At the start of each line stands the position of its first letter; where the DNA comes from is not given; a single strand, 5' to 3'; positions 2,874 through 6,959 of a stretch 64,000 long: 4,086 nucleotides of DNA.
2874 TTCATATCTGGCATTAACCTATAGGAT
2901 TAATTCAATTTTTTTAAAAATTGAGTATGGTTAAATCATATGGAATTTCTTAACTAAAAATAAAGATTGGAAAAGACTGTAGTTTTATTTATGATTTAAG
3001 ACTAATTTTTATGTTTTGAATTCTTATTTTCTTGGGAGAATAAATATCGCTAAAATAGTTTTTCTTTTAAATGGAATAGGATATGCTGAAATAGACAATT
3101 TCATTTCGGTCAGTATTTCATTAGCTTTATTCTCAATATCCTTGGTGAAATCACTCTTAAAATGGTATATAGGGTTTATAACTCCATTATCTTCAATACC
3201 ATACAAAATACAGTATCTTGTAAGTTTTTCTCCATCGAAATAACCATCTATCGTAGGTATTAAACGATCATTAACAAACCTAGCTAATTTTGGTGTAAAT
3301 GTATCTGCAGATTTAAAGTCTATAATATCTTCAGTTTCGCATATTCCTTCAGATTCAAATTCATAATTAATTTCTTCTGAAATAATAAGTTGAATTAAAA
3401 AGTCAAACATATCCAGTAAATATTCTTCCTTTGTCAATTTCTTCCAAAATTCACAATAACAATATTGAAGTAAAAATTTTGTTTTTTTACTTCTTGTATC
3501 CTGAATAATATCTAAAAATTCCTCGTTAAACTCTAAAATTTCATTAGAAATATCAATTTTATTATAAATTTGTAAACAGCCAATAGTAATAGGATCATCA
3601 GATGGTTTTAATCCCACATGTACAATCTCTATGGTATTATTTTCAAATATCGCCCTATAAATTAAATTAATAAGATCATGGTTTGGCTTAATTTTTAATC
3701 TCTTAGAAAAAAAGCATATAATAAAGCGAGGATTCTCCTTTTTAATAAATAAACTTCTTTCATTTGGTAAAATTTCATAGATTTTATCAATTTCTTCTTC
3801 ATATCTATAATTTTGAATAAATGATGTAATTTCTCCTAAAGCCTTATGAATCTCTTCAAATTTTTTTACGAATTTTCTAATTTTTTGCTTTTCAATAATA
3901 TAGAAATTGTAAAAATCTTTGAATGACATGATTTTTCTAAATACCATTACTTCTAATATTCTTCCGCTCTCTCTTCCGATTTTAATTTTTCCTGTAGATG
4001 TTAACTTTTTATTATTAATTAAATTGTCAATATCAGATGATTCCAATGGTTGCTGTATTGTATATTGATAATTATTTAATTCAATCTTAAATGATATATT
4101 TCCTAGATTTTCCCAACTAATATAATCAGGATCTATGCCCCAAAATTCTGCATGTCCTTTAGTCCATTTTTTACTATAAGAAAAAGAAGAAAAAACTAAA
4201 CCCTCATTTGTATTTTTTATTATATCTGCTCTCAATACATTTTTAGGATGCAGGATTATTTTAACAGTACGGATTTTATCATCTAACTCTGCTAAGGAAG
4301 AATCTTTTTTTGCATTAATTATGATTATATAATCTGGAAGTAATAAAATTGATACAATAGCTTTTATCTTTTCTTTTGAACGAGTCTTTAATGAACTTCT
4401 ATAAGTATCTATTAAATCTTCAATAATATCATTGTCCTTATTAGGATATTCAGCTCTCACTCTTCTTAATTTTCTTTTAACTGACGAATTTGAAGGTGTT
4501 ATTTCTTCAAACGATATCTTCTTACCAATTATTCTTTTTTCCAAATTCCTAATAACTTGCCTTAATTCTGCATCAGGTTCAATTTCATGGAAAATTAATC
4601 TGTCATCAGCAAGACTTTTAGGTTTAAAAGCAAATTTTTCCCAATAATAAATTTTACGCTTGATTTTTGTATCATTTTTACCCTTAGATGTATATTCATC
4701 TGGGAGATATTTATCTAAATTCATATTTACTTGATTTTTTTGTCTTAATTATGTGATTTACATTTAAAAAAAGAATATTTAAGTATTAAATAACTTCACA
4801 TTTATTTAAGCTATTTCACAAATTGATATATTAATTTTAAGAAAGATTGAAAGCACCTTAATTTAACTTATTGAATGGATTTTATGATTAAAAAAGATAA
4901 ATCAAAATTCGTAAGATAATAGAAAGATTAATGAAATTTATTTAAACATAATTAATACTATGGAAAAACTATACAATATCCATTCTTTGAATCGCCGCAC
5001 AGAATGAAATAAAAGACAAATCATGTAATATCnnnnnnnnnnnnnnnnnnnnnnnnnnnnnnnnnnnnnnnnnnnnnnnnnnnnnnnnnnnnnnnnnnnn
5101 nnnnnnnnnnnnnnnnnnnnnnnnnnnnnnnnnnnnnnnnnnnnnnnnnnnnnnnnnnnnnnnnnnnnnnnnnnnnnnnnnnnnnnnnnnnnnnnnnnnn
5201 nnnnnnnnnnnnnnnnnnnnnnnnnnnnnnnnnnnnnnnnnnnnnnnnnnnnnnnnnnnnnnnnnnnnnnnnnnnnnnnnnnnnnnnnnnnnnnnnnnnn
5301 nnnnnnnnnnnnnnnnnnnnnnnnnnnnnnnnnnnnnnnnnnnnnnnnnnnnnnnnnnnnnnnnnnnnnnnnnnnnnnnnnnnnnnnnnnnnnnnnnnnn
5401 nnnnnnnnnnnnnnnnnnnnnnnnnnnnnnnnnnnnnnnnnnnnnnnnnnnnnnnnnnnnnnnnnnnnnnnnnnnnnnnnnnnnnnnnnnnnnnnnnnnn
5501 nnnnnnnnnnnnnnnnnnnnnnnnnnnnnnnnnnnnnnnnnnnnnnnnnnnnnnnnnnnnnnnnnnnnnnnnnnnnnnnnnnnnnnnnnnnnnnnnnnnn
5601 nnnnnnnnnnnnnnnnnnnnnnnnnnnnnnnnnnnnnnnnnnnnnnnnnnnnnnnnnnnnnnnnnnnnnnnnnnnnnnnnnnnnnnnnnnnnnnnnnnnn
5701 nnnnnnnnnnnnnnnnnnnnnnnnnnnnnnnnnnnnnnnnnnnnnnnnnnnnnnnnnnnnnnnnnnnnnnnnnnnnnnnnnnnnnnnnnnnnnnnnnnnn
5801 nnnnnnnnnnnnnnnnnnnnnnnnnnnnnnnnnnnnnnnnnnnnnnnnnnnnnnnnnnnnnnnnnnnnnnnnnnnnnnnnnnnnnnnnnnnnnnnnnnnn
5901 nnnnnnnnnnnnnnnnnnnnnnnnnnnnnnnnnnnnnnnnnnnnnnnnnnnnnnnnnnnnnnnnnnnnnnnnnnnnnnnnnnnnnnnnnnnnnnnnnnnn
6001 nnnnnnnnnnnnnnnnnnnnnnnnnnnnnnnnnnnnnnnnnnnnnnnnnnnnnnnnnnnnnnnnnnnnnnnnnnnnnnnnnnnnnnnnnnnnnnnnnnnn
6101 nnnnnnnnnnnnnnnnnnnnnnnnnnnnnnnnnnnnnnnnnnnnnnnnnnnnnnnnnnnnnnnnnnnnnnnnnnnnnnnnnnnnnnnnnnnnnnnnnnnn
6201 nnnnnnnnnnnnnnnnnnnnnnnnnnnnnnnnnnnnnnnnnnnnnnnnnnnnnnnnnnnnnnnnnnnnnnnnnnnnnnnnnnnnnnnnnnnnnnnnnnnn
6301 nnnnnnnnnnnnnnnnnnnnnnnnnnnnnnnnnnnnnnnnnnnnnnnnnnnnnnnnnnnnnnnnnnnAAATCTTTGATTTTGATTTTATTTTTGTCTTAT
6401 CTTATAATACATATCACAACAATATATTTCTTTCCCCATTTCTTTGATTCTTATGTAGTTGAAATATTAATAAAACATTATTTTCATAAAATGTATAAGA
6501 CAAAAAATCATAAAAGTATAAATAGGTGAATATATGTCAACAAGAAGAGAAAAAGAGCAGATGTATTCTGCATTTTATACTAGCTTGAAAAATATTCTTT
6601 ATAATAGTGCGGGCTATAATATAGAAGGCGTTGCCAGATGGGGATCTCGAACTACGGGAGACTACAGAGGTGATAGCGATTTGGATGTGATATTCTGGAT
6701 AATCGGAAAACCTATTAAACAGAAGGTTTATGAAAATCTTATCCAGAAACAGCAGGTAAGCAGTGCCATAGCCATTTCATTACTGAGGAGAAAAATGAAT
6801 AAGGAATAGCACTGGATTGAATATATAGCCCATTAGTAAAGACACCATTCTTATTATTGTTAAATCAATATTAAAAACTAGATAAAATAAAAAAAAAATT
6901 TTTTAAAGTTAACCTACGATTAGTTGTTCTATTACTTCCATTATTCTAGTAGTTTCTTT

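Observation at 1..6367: Three co-oriented genes: PLD/HKD-zinc-ribbon nuclease, a 566-aa unknown and a large Type IIG-like methyltransferase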

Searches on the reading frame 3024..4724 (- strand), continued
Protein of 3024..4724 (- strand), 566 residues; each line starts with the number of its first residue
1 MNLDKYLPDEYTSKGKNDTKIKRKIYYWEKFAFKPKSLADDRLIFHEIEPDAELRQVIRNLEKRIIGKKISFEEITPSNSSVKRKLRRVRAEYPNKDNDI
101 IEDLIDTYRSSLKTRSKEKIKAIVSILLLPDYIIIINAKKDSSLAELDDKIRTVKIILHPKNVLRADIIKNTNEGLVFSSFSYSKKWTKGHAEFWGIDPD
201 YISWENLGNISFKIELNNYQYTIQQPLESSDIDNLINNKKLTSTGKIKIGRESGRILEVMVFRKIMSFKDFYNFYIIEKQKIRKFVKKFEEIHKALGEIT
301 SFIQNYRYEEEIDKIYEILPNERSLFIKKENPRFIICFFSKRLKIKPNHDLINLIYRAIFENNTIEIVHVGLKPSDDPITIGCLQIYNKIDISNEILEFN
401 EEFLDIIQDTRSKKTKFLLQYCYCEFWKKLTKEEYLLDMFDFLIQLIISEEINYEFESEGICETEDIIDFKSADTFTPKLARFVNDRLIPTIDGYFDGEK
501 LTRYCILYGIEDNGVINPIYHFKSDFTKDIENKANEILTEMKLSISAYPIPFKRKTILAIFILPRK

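Call 94: find_encoding_contigs(protein=P0041, flank=8000, max_places=2)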
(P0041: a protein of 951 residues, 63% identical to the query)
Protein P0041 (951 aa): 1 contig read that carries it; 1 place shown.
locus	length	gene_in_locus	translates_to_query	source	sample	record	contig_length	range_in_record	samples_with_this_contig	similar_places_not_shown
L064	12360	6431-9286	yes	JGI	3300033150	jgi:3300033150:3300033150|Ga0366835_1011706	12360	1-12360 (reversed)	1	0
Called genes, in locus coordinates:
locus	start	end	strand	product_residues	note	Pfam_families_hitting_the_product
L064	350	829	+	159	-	-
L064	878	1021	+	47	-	-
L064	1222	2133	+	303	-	PF18928:DUF5677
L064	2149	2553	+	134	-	PF02381:MraZ (faint)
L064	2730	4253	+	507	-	-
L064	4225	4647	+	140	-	-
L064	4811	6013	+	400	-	-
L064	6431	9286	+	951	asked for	PF02384:N6_Mtase, PF07669:Eco57I (weak)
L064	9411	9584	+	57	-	-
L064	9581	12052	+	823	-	PF02463:SMC_N, PF13175:AAA_15, PF13304:AAA_21 (weak), PF13476:AAA_23, PF13555:AAA_29 (weak)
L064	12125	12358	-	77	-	?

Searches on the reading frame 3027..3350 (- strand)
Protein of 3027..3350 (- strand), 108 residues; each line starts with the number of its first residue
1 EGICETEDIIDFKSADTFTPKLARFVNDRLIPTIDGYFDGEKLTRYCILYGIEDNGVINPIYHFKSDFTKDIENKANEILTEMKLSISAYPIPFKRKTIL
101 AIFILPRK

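Call 107: search_solved_structures(query=A5, max_evalue=10, show_alignments=3)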
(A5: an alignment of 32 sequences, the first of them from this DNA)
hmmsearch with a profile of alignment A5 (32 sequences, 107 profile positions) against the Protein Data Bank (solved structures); distinct sequences matched with E-value up to 10: 13.
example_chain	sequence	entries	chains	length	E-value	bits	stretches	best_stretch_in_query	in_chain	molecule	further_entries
4hhu_A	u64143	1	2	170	0.0025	21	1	25-79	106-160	OR280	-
4ney_A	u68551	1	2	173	0.023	17.9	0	25-83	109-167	Engineered protein OR277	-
4nez_A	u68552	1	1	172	0.024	17.9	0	25-83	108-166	Engineered protein OR276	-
5yd0_A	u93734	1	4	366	0.049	16.9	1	7-81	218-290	Schlafen 8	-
7fex_A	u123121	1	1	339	0.069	16.4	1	7-78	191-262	SLFN11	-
6z2l_A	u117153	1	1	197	0.1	15.8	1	18-72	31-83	Surface protein P113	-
9tz5_1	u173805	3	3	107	0.66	13.2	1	36-84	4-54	Large ribosomal subunit protein uL24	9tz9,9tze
6vs4_A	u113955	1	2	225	0.78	13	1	20-70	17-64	Small COPII coat GTPase SAR1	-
9nyy_A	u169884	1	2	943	0.97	12.7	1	6-80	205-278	Protein SLFN14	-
7zel_A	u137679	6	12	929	1.2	12.4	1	7-76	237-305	Schlafen family member 11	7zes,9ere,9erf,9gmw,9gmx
9erd_A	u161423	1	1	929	1.2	12.4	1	7-76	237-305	Schlafen family member 11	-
7bml_A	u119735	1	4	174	3.7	10.8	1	25-74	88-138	Outer surface protein C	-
7uj2_A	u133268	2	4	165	3.7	10.8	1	25-74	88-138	Outer surface protein C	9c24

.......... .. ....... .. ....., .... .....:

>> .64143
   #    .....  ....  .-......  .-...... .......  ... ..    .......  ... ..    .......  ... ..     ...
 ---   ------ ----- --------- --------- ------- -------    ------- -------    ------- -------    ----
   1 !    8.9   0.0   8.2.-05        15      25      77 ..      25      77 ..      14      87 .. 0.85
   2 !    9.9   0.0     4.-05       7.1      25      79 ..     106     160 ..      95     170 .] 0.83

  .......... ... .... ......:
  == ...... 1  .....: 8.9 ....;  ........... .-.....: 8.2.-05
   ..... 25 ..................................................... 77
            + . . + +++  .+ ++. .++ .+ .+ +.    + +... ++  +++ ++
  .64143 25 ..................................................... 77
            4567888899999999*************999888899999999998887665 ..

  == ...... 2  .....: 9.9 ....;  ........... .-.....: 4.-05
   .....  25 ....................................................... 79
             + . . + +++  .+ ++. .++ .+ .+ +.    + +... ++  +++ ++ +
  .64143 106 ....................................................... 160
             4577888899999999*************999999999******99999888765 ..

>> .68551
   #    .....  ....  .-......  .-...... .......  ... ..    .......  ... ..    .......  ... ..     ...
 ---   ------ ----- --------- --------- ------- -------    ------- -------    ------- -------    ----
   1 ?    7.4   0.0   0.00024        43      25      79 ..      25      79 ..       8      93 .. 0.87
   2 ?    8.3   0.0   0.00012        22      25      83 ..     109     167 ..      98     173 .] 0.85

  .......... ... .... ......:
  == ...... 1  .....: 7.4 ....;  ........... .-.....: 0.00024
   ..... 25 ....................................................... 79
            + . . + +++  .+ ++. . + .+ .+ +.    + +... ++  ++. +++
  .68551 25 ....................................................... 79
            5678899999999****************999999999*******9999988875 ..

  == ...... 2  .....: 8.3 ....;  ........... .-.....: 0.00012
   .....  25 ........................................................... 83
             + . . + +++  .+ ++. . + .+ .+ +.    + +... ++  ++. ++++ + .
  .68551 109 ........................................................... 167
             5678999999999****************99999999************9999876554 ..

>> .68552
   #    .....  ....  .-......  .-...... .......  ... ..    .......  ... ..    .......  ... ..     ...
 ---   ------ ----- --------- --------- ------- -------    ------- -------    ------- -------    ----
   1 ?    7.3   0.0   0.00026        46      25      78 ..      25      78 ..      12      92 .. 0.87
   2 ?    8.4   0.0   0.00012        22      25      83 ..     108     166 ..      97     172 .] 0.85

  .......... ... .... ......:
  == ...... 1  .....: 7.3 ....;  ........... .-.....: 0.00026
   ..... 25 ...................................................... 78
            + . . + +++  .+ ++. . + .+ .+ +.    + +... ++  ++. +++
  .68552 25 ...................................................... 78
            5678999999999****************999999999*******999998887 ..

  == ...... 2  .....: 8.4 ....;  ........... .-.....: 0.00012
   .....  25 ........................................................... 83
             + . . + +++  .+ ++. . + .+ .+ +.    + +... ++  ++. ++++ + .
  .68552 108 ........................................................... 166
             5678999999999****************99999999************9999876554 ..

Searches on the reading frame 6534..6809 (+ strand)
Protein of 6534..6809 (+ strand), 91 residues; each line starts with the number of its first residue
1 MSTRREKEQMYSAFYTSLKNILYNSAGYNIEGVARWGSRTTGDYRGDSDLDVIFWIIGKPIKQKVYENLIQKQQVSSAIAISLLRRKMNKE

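Call 8: search_protein_families(library=pfam, proteins=[window:6534-6809:+], max_evalue=0.01)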
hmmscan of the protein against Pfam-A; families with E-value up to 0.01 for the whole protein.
window:6534-6809:+ (91 aa): 1 family
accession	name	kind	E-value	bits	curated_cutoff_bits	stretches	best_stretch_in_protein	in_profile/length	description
PF18765.7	Polbeta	-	0.0026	18.3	26.9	1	19-63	4-43/93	Polymerase beta, Nucleotidyltransferase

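Call 9: search_protein_families(library=padloc, proteins=[window:6534-6809:+], max_evalue=0.01)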
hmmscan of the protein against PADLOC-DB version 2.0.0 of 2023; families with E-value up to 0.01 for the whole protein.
window:6534-6809:+ (91 aa): 2 families
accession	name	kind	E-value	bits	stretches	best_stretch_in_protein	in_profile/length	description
PDLC04907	PDC-S09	-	0.00015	19.9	1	25-60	22-57/114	-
PDLC04903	PDC-S09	-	0.00039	18.7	1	9-62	5-57/108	-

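Call 10: search_protein_families(library=ncbifam, proteins=[window:6534-6809:+], max_evalue=0.01)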
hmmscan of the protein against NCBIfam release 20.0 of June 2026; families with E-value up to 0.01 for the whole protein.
window:6534-6809:+ (91 aa): 2 families
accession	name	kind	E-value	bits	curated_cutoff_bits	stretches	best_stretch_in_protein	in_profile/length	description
NF012212.1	ANT_9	subfamily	0.00082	18.7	340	1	20-79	11-70/249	aminoglycoside nucleotidyltransferase ANT(9)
NF047752.1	MntA_antitoxin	equivalog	0.002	18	60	1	29-75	6-49/106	type VII toxin-antitoxin system MntA family adenylyltransferase antitoxin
